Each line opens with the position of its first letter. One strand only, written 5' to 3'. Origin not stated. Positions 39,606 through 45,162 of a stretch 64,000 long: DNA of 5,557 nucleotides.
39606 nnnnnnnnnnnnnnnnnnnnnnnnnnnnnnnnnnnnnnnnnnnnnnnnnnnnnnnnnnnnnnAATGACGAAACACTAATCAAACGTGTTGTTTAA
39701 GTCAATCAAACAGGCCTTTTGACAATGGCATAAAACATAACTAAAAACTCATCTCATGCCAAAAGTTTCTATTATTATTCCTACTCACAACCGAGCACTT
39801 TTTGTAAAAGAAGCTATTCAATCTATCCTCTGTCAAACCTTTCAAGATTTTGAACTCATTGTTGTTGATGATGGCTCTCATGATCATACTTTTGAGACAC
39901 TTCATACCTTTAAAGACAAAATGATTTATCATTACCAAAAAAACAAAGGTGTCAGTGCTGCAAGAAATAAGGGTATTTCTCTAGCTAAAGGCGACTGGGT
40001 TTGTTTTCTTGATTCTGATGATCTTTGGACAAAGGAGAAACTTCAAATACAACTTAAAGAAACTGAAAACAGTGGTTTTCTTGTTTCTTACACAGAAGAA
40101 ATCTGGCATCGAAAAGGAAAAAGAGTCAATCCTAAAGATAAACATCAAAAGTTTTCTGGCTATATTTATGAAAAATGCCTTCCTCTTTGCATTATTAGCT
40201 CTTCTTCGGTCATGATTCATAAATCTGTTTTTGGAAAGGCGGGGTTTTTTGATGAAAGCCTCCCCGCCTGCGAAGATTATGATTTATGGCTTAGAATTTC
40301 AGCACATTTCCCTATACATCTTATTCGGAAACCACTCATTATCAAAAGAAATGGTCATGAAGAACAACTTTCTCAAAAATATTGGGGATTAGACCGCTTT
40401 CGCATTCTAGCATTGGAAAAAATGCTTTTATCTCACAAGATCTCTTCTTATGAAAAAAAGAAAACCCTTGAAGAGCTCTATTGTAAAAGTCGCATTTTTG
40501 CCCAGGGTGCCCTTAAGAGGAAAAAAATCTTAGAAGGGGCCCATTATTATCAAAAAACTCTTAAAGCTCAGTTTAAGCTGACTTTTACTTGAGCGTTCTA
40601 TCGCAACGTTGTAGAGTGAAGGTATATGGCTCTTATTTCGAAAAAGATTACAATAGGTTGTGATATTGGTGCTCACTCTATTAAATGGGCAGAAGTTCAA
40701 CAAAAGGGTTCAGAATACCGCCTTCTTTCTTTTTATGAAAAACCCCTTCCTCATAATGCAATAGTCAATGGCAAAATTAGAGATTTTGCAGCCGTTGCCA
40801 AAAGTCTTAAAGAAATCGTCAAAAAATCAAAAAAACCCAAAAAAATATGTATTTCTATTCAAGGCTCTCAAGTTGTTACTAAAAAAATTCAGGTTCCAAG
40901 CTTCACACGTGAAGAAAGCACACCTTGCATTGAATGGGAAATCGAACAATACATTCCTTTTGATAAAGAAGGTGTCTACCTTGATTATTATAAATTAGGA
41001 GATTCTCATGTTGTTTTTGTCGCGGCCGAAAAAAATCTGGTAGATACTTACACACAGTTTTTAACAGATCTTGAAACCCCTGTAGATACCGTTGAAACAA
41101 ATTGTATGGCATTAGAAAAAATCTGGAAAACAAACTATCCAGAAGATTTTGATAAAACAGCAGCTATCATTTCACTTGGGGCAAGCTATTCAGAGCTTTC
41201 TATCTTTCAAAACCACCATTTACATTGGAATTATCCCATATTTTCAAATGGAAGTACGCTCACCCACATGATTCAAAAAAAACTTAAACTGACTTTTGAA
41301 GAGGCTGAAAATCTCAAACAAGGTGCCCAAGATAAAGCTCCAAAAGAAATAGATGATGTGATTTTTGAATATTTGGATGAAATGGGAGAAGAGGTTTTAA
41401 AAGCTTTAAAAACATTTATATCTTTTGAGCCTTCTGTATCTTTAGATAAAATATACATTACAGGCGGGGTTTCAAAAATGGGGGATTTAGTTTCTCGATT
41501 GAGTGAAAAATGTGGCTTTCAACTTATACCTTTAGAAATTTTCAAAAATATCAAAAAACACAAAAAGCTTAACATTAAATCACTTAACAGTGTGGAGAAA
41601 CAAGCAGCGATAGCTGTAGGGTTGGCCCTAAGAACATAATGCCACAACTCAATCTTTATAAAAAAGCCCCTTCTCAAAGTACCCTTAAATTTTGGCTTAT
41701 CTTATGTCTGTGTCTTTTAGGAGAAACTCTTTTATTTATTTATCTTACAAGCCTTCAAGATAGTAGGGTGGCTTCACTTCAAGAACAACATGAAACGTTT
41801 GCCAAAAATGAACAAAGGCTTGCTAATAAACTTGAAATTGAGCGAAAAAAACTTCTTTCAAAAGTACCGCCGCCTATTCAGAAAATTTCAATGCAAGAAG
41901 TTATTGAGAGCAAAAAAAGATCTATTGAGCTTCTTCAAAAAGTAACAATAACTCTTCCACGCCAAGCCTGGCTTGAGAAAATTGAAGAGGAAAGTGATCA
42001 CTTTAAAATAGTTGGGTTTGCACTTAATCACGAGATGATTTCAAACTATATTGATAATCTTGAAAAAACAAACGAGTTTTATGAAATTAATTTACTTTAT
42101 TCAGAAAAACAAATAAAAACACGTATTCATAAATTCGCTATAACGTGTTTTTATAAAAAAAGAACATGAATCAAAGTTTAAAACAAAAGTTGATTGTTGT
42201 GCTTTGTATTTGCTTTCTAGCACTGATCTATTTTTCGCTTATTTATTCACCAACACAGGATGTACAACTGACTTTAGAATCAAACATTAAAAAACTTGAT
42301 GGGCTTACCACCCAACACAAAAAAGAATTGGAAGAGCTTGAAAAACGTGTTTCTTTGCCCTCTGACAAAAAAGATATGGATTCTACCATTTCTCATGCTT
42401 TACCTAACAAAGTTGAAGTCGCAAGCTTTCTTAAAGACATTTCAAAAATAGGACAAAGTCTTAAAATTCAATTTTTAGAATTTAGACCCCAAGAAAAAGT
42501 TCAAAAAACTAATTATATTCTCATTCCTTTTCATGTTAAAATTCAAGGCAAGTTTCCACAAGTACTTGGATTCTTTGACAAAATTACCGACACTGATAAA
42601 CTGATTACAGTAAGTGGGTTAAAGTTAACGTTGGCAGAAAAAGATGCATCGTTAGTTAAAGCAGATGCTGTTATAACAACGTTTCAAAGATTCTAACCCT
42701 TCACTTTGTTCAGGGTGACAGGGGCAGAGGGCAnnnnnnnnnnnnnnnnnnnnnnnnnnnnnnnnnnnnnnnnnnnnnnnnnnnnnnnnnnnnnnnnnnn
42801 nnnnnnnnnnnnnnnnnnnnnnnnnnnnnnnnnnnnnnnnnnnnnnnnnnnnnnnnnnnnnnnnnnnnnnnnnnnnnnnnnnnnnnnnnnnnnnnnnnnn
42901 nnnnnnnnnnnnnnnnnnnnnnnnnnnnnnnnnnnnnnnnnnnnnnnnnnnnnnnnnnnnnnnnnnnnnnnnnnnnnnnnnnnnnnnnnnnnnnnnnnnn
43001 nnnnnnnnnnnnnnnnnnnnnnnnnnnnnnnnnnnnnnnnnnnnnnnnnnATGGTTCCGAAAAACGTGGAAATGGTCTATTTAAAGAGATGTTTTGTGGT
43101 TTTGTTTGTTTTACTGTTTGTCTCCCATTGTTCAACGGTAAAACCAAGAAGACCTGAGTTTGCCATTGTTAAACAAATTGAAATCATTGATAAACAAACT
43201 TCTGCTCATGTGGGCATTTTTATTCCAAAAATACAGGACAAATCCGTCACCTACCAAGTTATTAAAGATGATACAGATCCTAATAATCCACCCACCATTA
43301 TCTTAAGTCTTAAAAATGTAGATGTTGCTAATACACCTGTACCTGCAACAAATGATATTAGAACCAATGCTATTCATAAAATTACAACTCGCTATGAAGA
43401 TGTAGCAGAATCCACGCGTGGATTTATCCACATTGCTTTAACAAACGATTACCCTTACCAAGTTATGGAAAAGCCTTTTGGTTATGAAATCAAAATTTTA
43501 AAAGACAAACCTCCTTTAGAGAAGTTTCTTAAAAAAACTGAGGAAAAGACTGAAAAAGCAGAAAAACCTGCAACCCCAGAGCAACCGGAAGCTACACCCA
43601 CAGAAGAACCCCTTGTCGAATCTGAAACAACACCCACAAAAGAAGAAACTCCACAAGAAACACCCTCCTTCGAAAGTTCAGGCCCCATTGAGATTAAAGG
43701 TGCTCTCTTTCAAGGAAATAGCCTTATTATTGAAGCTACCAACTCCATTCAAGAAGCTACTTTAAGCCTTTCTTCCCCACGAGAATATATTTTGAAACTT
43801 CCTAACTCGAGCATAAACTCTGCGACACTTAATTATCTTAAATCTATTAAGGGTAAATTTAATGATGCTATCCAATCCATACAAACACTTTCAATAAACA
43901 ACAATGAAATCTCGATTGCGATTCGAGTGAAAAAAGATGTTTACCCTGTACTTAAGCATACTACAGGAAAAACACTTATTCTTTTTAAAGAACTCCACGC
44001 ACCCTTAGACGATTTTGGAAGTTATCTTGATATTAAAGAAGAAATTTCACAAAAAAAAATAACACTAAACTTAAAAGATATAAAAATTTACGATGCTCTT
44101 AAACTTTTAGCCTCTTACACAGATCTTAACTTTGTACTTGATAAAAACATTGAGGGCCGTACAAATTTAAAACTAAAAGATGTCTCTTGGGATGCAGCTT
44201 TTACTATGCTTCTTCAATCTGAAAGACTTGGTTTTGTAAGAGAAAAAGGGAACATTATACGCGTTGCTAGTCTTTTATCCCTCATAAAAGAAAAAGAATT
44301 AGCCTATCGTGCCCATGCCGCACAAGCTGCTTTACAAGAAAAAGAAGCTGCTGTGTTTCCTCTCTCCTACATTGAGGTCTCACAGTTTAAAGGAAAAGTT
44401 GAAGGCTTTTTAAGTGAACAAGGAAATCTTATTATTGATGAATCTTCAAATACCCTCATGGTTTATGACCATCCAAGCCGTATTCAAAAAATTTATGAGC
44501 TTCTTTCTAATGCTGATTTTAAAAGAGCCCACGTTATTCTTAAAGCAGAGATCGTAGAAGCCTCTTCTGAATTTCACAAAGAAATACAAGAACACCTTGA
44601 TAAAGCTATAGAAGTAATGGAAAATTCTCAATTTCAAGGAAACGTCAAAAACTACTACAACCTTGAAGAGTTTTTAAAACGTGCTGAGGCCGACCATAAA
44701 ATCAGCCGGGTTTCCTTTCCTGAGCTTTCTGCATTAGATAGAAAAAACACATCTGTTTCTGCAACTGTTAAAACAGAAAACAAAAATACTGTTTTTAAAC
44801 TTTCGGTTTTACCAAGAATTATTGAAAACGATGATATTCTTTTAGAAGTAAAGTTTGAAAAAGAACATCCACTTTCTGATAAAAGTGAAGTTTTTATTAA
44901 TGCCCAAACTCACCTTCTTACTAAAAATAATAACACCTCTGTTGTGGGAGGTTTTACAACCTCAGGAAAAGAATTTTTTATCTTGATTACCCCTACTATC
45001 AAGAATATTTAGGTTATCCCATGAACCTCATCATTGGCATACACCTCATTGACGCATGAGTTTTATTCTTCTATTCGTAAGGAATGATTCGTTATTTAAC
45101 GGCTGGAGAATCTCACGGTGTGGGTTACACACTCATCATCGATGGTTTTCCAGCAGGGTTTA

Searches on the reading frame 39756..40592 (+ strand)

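Call 51: search_protein_families(library=pfam, proteins=[window:39756-40592:+], max_evalue=0.0001)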
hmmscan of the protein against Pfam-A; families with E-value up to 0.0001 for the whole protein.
window:39756-40592:+ (278 aa): 3 families
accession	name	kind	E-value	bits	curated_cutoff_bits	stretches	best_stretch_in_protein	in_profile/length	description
PF00535.33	Glycos_transf_2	-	2.5e-31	109.3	23.3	1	5-159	1-164/168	Glycosyl transferase family 2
PF10111.15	Glyco_tranf_2_2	-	1.2e-25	91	27.3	1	6-231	2-248/276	Glycosyltransferase like family 2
PF13641.12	Glyco_tranf_2_3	-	2.3e-12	47.9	27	1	2-184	1-197/230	Glycosyltransferase like family 2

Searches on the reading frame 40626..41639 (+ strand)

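Call 51: search_protein_families(library=pfam, proteins=[window:40626-41639:+], max_evalue=0.0001)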
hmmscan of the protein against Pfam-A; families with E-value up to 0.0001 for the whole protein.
window:40626-41639:+ (337 aa): 2 families
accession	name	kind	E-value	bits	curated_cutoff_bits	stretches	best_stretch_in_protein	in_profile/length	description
PF11104.14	PilM_2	-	2.1e-51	175.3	27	1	11-337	1-339/340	Type IV pilus assembly protein PilM;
PF14450.12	FtsA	-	1.7e-05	25.6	31.8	1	180-293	1-100/127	Cell division protein FtsA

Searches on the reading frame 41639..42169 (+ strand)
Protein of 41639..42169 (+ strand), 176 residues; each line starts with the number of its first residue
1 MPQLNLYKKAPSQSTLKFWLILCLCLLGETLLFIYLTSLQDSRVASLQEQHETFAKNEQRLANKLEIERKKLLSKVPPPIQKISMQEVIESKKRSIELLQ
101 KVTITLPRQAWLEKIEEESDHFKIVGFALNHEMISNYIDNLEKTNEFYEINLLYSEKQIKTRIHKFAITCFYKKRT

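Call 51: search_protein_families(library=pfam, proteins=[window:41639-42169:+], max_evalue=0.0001)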
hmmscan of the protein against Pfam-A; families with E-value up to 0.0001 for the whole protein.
window:41639-42169:+ (176 aa): 1 family
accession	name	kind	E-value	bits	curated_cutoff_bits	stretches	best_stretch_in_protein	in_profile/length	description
PF05137.18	PilN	-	7.1e-11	42.4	22.8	1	98-170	2-76/78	Fimbrial assembly protein (PilN)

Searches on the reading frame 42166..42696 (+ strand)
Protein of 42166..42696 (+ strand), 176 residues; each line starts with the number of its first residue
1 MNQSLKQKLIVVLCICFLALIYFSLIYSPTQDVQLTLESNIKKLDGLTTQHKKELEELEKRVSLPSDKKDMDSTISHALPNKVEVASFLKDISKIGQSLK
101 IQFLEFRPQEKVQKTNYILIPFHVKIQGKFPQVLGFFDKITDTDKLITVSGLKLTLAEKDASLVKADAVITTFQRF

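Call 52: search_protein_families(library=pfam, proteins=[window:42166-42696:+], max_evalue=0.0001)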
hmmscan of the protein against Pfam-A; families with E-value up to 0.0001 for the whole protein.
window:42166-42696:+ (176 aa): 1 family
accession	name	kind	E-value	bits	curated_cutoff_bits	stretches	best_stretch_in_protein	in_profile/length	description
PF04350.18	PilO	-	1.5e-19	71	22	1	49-174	16-142/145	Pilus assembly protein, PilO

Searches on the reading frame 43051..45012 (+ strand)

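Call 52: search_protein_families(library=pfam, proteins=[window:43051-45012:+], max_evalue=0.0001)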
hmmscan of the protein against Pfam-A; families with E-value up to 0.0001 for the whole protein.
window:43051-45012:+ (653 aa): 3 families
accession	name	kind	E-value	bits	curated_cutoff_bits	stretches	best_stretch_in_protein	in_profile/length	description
PF07660.19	STN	-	5.1e-08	33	28.4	1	359-406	1-50/52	Secretin and TonB N terminus short domain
PF03958.22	Secretin_N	-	4.1e-06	27.3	28.2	1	435-489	3-64/69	Bacterial type II/III secretion system short domain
PF00263.26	Secretin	-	7.1e-05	22.9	27.5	1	565-637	42-124/169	Bacterial type II and III secretion system protein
